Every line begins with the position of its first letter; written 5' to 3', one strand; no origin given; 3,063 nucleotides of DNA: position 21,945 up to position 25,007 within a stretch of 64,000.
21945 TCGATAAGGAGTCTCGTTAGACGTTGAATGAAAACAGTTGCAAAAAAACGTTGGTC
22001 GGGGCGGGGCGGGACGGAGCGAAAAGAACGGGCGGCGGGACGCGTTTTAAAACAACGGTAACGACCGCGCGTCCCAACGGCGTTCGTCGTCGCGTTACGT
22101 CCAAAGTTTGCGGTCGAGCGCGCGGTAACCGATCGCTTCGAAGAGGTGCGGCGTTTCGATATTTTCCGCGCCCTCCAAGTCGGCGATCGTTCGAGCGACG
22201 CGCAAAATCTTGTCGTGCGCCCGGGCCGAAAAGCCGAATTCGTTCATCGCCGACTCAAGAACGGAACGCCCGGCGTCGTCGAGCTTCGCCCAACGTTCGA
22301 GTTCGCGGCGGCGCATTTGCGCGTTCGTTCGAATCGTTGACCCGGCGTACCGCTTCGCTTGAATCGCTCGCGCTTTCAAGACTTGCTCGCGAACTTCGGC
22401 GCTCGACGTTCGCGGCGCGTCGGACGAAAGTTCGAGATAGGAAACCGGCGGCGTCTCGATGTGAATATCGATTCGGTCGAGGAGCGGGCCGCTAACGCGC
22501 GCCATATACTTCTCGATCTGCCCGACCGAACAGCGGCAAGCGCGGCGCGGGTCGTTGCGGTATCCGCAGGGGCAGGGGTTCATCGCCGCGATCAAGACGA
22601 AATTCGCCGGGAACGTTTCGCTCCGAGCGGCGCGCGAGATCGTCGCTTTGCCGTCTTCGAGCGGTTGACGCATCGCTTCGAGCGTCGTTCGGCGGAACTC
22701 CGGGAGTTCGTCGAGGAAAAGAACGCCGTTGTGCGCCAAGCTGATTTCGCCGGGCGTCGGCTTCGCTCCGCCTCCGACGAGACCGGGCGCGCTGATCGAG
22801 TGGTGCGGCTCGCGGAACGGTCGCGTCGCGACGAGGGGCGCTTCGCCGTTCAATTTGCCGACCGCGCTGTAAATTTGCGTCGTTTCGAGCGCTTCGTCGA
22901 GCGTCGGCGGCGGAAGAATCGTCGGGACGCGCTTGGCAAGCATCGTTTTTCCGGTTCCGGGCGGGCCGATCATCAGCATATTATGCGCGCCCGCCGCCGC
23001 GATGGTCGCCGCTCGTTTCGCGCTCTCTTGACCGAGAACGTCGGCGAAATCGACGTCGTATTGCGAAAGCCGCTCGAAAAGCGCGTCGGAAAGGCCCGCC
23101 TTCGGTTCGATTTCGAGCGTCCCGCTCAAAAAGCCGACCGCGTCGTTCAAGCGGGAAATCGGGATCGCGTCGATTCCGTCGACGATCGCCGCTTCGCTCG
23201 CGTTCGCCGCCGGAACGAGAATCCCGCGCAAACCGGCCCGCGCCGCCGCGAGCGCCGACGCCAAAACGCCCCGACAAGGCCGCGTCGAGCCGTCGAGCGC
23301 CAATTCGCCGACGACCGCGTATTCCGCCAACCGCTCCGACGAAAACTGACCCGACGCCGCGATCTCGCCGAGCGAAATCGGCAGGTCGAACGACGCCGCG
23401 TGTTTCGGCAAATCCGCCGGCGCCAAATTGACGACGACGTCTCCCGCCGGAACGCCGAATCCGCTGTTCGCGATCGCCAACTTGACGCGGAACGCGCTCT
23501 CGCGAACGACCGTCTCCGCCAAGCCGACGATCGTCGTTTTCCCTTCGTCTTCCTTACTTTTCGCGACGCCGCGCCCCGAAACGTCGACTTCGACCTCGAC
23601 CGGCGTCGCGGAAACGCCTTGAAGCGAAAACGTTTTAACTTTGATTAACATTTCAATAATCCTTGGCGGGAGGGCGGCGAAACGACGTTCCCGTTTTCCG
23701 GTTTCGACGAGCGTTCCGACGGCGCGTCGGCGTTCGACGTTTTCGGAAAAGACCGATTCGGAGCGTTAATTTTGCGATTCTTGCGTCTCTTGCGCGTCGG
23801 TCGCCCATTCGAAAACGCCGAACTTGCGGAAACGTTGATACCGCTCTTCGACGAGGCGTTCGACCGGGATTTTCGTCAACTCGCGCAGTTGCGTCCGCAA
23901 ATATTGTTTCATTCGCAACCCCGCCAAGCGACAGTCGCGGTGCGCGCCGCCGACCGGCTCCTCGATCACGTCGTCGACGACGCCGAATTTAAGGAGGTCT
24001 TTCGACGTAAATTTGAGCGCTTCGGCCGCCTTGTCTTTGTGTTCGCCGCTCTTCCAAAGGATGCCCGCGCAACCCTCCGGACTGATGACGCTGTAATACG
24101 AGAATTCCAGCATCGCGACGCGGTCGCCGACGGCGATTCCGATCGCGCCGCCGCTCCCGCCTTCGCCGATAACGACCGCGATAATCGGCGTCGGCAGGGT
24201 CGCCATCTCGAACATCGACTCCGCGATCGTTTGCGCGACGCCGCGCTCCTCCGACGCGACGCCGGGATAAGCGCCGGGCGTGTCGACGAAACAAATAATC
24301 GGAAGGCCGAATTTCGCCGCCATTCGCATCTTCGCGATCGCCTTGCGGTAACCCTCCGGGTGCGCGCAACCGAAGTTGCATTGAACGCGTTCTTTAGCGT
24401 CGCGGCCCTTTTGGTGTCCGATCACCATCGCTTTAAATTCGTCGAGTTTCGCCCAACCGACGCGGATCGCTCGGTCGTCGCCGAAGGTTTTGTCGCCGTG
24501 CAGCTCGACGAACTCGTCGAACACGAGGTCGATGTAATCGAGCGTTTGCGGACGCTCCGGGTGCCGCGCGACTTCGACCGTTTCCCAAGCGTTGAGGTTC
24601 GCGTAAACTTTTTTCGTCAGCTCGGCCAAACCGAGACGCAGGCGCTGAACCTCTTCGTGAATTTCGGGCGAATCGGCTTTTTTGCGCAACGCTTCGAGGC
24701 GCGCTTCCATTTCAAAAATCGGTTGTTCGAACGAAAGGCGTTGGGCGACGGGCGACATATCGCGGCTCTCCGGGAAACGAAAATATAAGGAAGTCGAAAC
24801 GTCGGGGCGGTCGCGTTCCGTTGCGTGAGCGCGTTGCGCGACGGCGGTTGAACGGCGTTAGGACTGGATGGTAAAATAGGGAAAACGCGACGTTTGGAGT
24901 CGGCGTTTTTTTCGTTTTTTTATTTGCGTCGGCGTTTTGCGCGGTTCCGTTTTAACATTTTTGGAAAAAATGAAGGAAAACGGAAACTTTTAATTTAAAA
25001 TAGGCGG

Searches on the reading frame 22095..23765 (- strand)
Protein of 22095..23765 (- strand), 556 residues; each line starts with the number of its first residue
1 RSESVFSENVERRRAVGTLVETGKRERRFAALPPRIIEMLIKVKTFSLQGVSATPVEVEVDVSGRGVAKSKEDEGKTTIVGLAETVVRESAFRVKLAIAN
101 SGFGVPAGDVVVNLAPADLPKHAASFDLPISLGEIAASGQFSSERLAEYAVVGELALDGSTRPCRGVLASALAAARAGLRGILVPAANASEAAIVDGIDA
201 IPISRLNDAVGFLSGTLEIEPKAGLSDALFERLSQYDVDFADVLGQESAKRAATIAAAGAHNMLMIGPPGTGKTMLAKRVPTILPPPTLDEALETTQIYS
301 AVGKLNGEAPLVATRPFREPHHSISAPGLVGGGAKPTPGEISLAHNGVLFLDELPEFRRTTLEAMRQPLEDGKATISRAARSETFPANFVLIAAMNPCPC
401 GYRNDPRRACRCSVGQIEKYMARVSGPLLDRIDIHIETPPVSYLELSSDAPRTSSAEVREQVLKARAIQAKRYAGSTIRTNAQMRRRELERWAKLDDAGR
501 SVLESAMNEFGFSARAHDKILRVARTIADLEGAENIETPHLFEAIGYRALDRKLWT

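Call 33: search_protein_families(library=pfam, proteins=[window:22095-23765:-], max_evalue=0.001)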
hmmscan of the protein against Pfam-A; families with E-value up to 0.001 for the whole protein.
window:22095-23765:- (556 aa): 8 families
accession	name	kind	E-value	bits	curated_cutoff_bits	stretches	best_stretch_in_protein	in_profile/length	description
PF01078.27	Mg_chelatase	-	2.3e-93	311.8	20.3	1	239-443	1-204/207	Magnesium chelatase, subunit ChlI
PF13541.12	ChlI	-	1.2e-34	119.2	27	1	73-188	8-121/121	Subunit ChlI of Mg-chelatase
PF13335.12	Mg_chelatase_C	-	1.7e-31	109.1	26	1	453-548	2-94/94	Magnesium chelatase, subunit ChlI C-terminal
PF07728.20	AAA_5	-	9e-10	39.1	22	1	262-401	1-126/139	AAA domain (dynein-related subfamily)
PF00493.29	MCM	-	9.7e-09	35.1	23.3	1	338-404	114-180/224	MCM P-loop domain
PF00158.32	Sigma54_activat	-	4.7e-06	26.8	20.2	0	332-396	80-142/168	Sigma-54 interaction domain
PF00004.35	AAA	-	2.6e-05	25.1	21.2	1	263-394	1-107/131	ATPase family associated with various cellular activities (AAA)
PF05362.19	Lon_C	-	0.00016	21.7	21.1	1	147-192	131-176/205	Lon protease (S16) C-terminal proteolytic domain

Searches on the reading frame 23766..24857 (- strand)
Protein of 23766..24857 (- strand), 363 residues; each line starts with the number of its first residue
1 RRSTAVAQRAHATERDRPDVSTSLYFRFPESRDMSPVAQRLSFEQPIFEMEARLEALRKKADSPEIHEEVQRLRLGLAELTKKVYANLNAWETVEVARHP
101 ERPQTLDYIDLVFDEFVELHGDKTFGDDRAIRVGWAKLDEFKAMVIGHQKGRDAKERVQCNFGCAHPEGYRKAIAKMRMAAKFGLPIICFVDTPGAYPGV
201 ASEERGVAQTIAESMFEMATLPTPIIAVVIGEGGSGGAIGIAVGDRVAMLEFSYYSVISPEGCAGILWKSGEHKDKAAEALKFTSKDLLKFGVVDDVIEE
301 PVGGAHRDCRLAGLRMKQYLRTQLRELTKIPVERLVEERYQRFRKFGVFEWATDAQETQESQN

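Call 33: search_protein_families(library=pfam, proteins=[window:23766-24857:-], max_evalue=0.001)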
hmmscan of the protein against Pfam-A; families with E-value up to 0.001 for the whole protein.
window:23766-24857:- (363 aa): 2 families
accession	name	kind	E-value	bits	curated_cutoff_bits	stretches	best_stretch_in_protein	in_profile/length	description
PF03255.19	ACCA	-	1e-132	442.5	23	1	41-347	2-310/310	Acetyl co-enzyme A carboxylase carboxyltransferase-like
PF01039.27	Carboxyl_trans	-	1.1e-16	61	22.3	1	132-279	285-428/493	Carboxyl transferase domain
